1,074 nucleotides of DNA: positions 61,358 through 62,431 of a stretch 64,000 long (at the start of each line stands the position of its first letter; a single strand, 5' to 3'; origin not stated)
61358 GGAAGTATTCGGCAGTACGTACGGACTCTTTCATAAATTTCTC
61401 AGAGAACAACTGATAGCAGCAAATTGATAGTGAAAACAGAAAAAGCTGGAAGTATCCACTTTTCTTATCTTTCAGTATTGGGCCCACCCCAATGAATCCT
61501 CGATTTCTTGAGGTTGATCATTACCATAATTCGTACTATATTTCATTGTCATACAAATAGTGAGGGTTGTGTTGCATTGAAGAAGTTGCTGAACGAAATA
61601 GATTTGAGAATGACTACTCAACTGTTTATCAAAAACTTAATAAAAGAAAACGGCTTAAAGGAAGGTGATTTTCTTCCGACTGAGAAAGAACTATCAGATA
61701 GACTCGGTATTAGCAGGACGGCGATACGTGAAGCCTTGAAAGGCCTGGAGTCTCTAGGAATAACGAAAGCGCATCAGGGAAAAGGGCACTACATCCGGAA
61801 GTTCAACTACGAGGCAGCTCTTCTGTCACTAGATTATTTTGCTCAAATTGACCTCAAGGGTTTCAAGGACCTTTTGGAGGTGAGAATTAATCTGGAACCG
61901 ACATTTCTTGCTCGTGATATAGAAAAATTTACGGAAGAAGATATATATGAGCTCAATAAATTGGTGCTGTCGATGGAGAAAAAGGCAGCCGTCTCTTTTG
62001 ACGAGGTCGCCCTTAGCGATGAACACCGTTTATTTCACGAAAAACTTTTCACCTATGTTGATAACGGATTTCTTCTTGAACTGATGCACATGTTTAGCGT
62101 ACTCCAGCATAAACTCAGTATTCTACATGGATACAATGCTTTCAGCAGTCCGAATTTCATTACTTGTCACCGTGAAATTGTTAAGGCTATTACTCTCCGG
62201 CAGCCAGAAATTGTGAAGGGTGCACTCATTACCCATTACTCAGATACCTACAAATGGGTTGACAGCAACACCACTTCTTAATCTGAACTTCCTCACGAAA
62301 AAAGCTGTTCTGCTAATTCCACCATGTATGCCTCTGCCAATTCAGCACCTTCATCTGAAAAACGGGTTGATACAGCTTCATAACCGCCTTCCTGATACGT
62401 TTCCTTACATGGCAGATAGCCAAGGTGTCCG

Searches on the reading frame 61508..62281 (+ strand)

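Call 50: search_protein_families(library=pfam, proteins=[window:61508-62281:+], max_evalue=0.001)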
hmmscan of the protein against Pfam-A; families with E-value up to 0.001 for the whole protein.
window:61508-62281:+ (257 aa): 4 families
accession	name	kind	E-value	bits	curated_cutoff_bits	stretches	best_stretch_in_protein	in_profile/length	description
PF07729.17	FCD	-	5.7e-15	56.3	24.3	1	121-244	1-123/125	FCD domain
PF00392.27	GntR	-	1.4e-13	50.7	27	1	41-96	9-64/64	Bacterial regulatory proteins, gntR family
PF08279.18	HTH_11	-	2.3e-05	24.6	25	1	60-92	19-52/55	HTH domain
PF08222.17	HTH_CodY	-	0.00066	19.7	27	0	61-100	9-50/61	CodY helix-turn-helix domain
